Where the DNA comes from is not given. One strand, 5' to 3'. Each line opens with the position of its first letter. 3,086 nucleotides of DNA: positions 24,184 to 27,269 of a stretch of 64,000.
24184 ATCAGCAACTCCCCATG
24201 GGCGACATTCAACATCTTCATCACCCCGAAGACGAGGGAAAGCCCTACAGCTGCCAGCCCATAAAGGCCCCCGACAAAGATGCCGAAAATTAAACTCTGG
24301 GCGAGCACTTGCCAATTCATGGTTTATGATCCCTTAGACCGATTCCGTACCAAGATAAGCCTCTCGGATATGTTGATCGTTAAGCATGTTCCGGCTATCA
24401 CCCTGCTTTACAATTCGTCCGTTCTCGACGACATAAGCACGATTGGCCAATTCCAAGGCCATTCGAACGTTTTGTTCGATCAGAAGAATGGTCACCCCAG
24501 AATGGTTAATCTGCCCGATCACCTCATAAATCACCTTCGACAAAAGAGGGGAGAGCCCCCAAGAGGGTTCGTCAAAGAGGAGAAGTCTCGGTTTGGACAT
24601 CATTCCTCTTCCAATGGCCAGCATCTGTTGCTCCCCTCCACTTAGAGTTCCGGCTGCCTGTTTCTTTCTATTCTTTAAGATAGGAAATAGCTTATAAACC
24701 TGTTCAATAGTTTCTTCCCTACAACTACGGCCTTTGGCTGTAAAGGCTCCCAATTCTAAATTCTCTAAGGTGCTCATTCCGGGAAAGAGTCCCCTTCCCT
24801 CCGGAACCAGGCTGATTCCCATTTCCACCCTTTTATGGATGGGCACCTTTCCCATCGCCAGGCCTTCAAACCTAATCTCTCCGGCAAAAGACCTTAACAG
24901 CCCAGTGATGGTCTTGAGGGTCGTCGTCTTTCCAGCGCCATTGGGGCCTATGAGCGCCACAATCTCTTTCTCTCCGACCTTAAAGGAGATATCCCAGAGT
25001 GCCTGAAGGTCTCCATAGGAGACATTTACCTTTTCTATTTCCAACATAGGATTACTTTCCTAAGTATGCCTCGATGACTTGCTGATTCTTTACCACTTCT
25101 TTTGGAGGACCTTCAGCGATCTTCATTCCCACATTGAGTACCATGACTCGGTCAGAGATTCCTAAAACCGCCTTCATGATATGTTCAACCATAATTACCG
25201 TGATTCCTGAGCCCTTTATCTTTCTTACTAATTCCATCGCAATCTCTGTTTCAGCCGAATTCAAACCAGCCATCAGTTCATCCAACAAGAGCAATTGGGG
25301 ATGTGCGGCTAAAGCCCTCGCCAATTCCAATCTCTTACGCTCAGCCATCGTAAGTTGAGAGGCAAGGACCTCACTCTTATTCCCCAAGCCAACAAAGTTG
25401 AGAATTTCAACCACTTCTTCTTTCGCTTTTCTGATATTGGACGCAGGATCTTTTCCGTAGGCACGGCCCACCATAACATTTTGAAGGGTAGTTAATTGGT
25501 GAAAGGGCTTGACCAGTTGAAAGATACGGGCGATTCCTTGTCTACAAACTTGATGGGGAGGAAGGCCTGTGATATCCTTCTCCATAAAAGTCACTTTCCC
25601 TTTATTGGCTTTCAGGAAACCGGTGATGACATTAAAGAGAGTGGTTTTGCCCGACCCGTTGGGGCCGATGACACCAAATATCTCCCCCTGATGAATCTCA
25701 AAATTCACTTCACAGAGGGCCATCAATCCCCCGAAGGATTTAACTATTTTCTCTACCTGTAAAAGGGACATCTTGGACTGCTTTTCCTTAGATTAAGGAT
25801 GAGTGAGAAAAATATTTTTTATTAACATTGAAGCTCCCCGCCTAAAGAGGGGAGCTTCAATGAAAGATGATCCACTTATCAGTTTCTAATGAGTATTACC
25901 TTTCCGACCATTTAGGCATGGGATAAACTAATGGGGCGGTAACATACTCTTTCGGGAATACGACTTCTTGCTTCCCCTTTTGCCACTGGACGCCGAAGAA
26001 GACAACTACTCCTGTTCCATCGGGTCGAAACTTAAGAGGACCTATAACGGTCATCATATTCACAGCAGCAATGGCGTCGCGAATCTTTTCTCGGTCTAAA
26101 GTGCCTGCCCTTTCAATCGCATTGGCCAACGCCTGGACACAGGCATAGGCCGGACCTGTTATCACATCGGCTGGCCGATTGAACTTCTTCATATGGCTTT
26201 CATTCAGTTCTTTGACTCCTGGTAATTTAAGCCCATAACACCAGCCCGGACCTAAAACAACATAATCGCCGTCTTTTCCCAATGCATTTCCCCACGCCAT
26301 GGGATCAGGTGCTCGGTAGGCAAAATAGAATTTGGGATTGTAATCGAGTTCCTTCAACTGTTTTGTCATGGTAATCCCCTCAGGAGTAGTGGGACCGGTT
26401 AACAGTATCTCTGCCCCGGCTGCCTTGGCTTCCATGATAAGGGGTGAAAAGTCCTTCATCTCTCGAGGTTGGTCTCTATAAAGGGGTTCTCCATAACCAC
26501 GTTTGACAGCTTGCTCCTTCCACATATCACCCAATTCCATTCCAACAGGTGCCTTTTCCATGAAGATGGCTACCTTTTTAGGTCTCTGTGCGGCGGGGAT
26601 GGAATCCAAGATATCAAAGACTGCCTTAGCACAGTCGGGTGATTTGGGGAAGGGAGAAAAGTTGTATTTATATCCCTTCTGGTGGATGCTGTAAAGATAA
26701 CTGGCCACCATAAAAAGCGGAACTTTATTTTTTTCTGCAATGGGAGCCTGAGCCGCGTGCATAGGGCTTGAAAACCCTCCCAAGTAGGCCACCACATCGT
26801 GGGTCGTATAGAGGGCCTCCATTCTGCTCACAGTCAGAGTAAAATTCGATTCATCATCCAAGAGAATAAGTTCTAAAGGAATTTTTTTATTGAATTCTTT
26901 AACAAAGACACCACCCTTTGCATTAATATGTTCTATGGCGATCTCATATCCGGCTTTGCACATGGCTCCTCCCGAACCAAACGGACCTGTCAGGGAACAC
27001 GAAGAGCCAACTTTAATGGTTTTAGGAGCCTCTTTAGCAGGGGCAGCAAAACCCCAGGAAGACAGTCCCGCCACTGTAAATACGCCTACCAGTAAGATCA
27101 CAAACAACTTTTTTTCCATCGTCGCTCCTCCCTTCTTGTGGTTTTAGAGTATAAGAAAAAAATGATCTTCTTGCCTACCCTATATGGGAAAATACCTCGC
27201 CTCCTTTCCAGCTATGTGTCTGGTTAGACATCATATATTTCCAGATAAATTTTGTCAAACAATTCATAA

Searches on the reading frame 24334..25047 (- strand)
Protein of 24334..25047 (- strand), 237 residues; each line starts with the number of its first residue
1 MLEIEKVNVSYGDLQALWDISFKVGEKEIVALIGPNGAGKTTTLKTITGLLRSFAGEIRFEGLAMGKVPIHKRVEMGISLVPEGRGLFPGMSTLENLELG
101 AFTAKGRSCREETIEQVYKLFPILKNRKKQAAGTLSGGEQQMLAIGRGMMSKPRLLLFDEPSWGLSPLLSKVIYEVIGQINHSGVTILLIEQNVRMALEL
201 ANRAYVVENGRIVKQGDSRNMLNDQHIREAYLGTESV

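Call 5: search_protein_families(library=pfam, proteins=[window:24334-25047:-], max_evalue=0.01)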
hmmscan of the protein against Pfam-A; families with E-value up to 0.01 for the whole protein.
window:24334-25047:- (237 aa): 9 families
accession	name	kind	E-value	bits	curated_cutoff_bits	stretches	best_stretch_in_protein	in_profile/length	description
PF00005.33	ABC_tran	-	1.4e-29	103.9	25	1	19-161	3-135/137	ABC transporter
PF13304.12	AAA_21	-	2.2e-08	35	27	1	29-57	1-29/304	AAA domain, putative AbiEii toxin, Type IV TA system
PF13514.12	AAA_27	-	0.00047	20.2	22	1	19-54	18-53/206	AAA domain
PF13476.12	AAA_23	-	0.00048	21.3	27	1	18-51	13-43/201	AAA domain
PF13604.12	AAA_30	-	0.0012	19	27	1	27-64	18-53/191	AAA domain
PF02463.25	SMC_N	-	0.0014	18.5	40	0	26-48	23-45/220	RecF/RecN/SMC N terminal domain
PF13401.12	AAA_22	-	0.0017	19.1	27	1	27-71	5-33/130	AAA domain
PF13555.12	AAA_29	-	0.0072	16.5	27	0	22-53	17-48/61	P-loop containing region of AAA domain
PF13245.12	AAA_19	-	0.0091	16.6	25.1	0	26-57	10-41/134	AAA domain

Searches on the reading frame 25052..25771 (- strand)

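Call 5: search_protein_families(library=pfam, proteins=[window:25052-25771:-], max_evalue=0.01)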
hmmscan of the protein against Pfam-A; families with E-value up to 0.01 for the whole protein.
window:25052-25771:- (239 aa): 13 families
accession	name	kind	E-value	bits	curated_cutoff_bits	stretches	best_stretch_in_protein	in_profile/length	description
PF00005.33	ABC_tran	-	5.5e-29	102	25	1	21-166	3-135/137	ABC transporter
PF12399.14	BCA_ABC_TP_C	-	1.4e-10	41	25.5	1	217-239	2-24/27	Branched-chain amino acid ATP-binding cassette transporter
PF13304.12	AAA_21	-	3.4e-06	27.8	27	1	31-50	1-20/304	AAA domain, putative AbiEii toxin, Type IV TA system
PF13476.12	AAA_23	-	6e-05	24.2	27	1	20-55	13-45/201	AAA domain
PF13175.12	AAA_15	-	0.00072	19.7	32.1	1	10-58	8-56/374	AAA ATPase domain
PF13604.12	AAA_30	-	0.00091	19.5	27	0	31-195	20-122/191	AAA domain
PF13555.12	AAA_29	-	0.0011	19.1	27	1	24-62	17-54/61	P-loop containing region of AAA domain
PF13191.12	AAA_16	-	0.0024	18.8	32.6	1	27-166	22-141/167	AAA ATPase domain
PF25199.1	nSTAND_NTPase5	-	0.0029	17.9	34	0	29-78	41-93/145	Novel STAND NTPase 5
PF00004.35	AAA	-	0.0034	18.3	21.2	0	34-188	3-95/131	ATPase family associated with various cellular activities (AAA)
PF03205.20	MobB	-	0.0034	17.7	26.6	0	31-66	1-36/133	Molybdopterin guanine dinucleotide synthesis protein B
PF02463.25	SMC_N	-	0.0035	17.3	40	0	30-186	25-187/220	RecF/RecN/SMC N terminal domain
PF13401.12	AAA_22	-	0.0063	17.3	27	0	31-129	7-65/130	AAA domain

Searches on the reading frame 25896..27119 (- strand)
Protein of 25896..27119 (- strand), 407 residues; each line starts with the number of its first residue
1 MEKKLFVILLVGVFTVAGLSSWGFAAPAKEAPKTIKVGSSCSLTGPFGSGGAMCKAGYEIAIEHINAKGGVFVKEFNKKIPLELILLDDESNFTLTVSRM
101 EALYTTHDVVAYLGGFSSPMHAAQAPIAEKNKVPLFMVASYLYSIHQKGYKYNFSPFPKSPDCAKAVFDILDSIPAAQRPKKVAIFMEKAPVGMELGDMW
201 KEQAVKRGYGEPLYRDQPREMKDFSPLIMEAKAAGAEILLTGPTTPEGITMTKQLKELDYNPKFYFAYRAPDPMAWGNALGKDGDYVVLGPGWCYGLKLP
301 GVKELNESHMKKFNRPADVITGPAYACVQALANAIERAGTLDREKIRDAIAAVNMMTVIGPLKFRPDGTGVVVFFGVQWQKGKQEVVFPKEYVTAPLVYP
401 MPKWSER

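Call 5: search_protein_families(library=pfam, proteins=[window:25896-27119:-], max_evalue=0.01)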
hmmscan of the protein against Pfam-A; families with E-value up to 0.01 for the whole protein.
window:25896-27119:- (407 aa): 3 families
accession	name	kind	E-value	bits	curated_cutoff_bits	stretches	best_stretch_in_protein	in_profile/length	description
PF13458.12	Peripla_BP_6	-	8.6e-42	144.4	31.7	1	34-382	1-342/343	Periplasmic binding protein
PF13433.12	Peripla_BP_5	-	3.5e-12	46.5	27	2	35-139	1-99/363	Periplasmic binding protein domain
PF01094.35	ANF_receptor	-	4.7e-10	39.5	25.4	1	55-172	3-115/353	Receptor family ligand binding region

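Call 67: search_protein_families(library=ncbifam, proteins=[window:25896-27119:-], max_evalue=0.00001)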
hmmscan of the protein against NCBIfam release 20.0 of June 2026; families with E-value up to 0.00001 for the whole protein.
window:25896-27119:- (407 aa): 3 families
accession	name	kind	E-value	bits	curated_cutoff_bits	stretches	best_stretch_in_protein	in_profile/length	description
NF011933.0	PRK15404.1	subfamily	4.9e-17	62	477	1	29-381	21-362/370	high-affinity branched-chain amino acid ABC transporter substrate-binding protein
TIGR03407.1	urea_ABC_UrtA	exception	2.6e-12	46.3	492.75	1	35-138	1-98/361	urea ABC transporter substrate-binding protein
TIGR03669.1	urea_ABC_arch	equivalog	5.4e-07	28.9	494.8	0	44-141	10-101/375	urea ABC transporter substrate-binding protein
